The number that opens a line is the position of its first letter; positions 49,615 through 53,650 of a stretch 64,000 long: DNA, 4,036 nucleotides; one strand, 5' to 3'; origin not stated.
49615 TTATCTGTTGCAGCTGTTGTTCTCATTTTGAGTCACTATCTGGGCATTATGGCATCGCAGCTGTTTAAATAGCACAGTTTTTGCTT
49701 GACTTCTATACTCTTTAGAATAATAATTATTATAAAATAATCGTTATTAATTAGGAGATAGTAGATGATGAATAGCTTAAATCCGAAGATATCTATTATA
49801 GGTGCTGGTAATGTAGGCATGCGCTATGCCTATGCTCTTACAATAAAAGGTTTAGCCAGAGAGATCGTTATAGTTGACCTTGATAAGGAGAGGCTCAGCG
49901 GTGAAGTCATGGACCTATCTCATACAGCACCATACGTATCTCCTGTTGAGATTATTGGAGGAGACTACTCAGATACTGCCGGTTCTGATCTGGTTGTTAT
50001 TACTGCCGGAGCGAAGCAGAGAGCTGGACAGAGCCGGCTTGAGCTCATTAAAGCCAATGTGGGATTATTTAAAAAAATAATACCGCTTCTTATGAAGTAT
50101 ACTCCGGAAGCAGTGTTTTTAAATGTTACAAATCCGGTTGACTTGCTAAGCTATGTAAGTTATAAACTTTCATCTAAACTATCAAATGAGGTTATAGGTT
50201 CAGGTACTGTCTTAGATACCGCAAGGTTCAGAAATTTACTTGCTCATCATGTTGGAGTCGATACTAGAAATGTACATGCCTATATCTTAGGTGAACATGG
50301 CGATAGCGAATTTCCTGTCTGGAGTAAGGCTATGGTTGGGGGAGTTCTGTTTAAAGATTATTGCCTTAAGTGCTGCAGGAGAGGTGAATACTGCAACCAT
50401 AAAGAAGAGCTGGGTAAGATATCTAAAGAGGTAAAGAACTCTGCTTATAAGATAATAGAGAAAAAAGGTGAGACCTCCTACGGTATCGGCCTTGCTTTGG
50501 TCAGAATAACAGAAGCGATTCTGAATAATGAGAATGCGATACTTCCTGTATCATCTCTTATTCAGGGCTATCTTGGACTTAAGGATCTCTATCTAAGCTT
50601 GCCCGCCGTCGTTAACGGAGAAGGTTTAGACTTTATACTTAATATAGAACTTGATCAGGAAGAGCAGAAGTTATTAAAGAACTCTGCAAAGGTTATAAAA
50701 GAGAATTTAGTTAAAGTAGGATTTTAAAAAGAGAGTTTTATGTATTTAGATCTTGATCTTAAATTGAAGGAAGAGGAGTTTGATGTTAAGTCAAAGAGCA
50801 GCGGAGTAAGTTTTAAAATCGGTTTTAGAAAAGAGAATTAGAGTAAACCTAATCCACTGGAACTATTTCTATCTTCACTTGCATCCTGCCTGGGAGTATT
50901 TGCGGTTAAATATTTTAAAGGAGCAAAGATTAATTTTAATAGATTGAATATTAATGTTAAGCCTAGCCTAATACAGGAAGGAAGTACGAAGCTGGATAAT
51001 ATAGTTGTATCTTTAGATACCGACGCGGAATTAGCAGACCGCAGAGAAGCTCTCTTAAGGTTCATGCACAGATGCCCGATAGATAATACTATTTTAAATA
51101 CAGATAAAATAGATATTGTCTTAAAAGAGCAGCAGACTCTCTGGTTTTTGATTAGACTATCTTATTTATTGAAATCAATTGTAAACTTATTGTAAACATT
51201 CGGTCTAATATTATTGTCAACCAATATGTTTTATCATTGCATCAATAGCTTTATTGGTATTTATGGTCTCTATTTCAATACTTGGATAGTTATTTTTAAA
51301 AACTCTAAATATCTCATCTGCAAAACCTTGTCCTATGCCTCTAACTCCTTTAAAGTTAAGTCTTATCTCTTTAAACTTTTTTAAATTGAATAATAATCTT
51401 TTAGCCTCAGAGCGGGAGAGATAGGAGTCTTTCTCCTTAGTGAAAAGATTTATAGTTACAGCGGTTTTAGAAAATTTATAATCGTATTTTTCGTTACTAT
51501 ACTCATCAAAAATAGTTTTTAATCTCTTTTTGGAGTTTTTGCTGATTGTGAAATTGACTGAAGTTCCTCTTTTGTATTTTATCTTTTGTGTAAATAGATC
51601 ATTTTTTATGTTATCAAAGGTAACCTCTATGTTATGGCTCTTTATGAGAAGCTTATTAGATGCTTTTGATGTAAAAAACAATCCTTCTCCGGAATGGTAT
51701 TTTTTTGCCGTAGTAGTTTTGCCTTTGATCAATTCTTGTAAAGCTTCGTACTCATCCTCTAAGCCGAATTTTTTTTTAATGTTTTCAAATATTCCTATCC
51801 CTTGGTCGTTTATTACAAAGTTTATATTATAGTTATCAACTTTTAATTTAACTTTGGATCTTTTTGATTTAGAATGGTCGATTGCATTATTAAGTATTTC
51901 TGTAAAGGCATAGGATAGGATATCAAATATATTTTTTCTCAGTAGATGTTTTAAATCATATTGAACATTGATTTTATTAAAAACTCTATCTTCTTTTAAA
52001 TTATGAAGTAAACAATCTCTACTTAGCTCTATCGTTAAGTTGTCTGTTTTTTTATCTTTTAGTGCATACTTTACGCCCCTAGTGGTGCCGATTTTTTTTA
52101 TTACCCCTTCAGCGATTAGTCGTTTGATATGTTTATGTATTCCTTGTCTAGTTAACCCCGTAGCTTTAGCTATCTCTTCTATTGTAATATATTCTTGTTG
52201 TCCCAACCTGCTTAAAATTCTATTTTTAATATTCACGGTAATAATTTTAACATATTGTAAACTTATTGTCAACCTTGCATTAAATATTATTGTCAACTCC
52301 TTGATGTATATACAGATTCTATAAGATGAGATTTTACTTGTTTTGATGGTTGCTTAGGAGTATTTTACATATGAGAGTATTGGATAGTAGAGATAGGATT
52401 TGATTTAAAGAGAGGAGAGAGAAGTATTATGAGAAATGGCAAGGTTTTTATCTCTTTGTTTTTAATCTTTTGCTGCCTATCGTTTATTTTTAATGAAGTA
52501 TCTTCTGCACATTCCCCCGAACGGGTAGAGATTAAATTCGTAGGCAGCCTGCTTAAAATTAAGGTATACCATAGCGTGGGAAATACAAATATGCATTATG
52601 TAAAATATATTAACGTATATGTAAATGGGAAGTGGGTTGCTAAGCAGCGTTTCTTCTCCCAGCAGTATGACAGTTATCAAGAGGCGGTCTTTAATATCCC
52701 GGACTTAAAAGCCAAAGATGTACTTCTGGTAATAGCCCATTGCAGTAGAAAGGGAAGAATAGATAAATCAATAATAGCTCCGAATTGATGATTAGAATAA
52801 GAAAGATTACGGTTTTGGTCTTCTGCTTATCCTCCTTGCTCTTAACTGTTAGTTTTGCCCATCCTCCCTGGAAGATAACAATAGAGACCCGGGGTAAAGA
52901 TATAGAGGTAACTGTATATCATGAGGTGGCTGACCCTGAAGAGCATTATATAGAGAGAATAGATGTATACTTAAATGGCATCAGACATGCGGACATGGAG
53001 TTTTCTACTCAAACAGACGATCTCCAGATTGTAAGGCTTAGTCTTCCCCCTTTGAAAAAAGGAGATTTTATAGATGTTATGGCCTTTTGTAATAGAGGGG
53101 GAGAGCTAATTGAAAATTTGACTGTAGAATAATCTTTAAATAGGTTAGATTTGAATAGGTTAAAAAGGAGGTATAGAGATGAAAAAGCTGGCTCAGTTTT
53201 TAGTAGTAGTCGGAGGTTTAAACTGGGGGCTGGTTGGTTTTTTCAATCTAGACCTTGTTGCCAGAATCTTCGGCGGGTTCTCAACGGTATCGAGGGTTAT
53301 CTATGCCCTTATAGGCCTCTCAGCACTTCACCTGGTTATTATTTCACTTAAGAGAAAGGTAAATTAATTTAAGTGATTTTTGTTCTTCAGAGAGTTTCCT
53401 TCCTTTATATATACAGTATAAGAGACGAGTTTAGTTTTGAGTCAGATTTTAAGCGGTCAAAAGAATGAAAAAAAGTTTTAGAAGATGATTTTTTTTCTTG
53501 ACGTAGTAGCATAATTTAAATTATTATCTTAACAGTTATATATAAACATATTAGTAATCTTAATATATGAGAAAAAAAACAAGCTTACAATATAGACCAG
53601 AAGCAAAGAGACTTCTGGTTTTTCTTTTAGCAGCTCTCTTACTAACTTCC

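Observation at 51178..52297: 44-bp composite direct repeats bracket an AT-rich one-gene cassette (HTH-GHKL ATPase-DUF4325)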

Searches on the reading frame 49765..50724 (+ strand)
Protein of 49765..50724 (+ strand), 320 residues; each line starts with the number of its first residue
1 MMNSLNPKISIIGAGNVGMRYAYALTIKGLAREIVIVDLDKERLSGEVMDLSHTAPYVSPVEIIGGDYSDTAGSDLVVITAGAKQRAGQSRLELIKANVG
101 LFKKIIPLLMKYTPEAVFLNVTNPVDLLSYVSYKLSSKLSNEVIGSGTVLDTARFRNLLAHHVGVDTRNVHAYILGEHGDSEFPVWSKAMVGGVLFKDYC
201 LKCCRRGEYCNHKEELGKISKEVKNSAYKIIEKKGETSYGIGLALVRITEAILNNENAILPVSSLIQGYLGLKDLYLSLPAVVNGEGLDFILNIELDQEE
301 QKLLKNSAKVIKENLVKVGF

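Call 58: find_homologous_proteins(query=window:49765-50724:+, max_evalue=1e-60)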
Query window:49765-50724:+ (320 aa): 7630 proteins with E <= 1e-60 among 8000 candidates; the best 120 are listed.
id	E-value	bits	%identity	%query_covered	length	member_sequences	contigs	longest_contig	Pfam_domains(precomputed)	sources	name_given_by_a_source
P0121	5.4e-204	694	100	100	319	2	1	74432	PF00056.30,PF02866.24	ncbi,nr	ncbi:MAG: L-lactate dehydrogenase [Candidatus Kaelpia imicola]|nr:L-lactate dehydrogenase [Candidatu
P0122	5.6e-183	625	89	100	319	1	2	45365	PF00056.30,PF02866.24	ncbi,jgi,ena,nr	ncbi:MAG: L-lactate dehydrogenase [Candidatus Kaelpia aquatica]|nr:L-lactate dehydrogenase [Candidat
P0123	9.2e-174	595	84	100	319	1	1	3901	PF00056.30,PF02866.24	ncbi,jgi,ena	-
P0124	1.1e-166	572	80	100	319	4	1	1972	PF00056.30,PF02866.24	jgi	-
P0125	6.8e-163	559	80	100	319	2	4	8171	PF00056.30,PF02866.24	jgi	jgi:L-lactate dehydrogenase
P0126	6.8e-143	494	71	95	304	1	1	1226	PF00056.30,PF02056.23,PF02866.24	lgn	-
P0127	4.2e-141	488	69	100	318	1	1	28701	PF00056.30,PF02866.24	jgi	jgi:L-lactate dehydrogenase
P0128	5.5e-139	481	70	98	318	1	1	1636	PF00056.30,PF02866.24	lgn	-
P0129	1.1e-138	480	71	97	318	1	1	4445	PF00056.30,PF02866.24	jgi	jgi:L-lactate dehydrogenase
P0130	3.0e-138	478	68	100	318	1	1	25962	PF00056.30,PF02866.24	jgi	jgi:L-lactate dehydrogenase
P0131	5.2e-137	474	69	100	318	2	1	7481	PF00056.30,PF02866.24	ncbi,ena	-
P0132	7.3e-137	474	69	98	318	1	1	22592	PF00056.30,PF02866.24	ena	-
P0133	1.3e-136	473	67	100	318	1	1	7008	PF00056.30,PF02866.24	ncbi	-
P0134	1.8e-136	472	68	100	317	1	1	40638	PF00056.30,PF02866.24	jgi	-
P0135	2.3e-136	472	67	100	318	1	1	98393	PF00056.30,PF02866.24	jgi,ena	-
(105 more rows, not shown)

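Call 59: find_encoding_contigs(protein=P0125, flank=6000, max_places=4)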
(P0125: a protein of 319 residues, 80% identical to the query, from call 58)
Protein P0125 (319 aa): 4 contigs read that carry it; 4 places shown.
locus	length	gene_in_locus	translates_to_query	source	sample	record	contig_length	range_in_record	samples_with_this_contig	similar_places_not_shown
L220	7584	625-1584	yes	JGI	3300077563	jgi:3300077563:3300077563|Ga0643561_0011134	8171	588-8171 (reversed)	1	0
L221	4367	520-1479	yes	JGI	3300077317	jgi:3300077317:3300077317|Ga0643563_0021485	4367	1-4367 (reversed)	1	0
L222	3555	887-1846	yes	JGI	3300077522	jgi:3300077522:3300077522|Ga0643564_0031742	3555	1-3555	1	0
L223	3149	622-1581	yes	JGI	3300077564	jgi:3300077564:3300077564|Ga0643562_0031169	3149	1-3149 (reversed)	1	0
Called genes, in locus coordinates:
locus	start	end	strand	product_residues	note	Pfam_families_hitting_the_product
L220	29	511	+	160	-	PF01988:VIT1 (faint)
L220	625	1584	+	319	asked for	PF00056:Ldh_1_N, PF02866:Ldh_1_C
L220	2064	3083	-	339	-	PF08279:HTH_11 (weak), PF13412:HTH_24, PF13581:HATPase_c_2 (faint), PF02518:HATPase_c (weak), PF14213:DUF4325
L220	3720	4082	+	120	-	-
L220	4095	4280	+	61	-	PF04070:DUF378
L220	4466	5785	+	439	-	PF13384:HTH_23, PF13518:HTH_28 (weak), PF13551:HTH_29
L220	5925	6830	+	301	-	-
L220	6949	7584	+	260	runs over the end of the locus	PF08843:AbiEii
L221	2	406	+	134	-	?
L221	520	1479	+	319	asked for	PF00056:Ldh_1_N, PF02866:Ldh_1_C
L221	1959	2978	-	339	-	PF08279:HTH_11 (weak), PF13412:HTH_24, PF13581:HATPase_c_2 (faint), PF02518:HATPase_c (weak), PF14213:DUF4325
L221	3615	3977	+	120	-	-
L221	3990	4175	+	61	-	PF04070:DUF378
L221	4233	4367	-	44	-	?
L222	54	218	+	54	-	-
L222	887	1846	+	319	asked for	PF00056:Ldh_1_N, PF02866:Ldh_1_C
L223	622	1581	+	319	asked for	PF00056:Ldh_1_N, PF02866:Ldh_1_C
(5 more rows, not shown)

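Call 60: find_encoding_contigs(protein=P0123, flank=6000, max_places=3)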
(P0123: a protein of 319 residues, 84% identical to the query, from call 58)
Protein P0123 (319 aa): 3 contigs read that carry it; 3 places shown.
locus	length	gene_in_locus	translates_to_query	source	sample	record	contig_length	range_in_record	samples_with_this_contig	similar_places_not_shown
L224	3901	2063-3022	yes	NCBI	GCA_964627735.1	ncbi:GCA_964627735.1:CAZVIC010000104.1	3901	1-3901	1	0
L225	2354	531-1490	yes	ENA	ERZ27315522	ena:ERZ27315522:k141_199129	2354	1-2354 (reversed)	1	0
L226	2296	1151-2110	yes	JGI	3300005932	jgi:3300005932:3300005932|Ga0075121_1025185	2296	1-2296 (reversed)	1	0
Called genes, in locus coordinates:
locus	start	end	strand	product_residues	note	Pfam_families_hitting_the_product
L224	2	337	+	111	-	?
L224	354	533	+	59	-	-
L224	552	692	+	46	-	-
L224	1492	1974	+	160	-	PF01988:VIT1 (faint)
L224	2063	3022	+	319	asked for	PF00056:Ldh_1_N, PF02866:Ldh_1_C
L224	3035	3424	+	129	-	PF02566:OsmC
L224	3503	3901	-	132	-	?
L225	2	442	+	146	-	?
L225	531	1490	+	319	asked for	PF00056:Ldh_1_N, PF02866:Ldh_1_C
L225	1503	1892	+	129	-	PF02566:OsmC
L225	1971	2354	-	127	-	?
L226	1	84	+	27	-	?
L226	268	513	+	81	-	-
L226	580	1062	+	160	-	PF01988:VIT1 (faint)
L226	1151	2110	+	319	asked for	PF00056:Ldh_1_N, PF02866:Ldh_1_C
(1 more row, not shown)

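Call 61: find_encoding_contigs(protein=P0127, flank=6000, max_places=2)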
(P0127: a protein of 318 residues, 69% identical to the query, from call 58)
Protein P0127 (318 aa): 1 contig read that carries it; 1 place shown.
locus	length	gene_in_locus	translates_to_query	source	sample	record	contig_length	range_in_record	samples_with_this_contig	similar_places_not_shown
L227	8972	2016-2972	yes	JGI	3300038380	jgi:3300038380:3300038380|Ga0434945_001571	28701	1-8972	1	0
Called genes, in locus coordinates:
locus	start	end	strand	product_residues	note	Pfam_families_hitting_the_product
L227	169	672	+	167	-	PF01475:FUR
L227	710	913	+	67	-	-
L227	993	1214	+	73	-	PF01106:NifU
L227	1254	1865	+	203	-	PF00578:AhpC-TSA, PF08534:Redoxin, PF10417:1-cysPrx_C (faint)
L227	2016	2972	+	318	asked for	PF00056:Ldh_1_N, PF02866:Ldh_1_C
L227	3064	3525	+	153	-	PF00210:Ferritin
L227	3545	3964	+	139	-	PF01880:Desulfoferrodox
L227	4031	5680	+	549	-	PF01558:POR, PF02776:TPP_enzyme_N, PF01855:POR_N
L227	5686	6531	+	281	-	PF02775:TPP_enzyme_C, PF12367:PFO_beta_C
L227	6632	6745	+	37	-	-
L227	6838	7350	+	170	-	PF01965:DJ-1_PfpI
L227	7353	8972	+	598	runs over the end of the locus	PF00317:Ribonuc_red_lgN, PF02867:Ribonuc_red_lgC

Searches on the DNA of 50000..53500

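Call 71: search_rna_families(source=window, start=50000, end=53500, threshold=evalue, max_evalue=1)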
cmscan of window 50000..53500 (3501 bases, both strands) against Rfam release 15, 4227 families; matches with E-value up to 1: 0.
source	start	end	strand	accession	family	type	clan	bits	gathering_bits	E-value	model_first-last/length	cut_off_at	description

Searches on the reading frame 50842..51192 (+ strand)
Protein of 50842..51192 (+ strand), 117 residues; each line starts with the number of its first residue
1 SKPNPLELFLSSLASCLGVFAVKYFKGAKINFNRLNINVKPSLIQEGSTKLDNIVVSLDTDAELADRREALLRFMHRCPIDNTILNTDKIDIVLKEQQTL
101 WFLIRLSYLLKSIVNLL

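Call 10: search_protein_families(library=pfam, proteins=[window:50842-51192:+], max_evalue=0.01)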
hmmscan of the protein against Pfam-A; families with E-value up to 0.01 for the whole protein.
window:50842-51192:+ (117 aa): 1 family
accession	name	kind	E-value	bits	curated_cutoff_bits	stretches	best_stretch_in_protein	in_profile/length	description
PF02566.24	OsmC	-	4.2e-11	43.6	27.5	1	2-92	5-99/100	OsmC-like protein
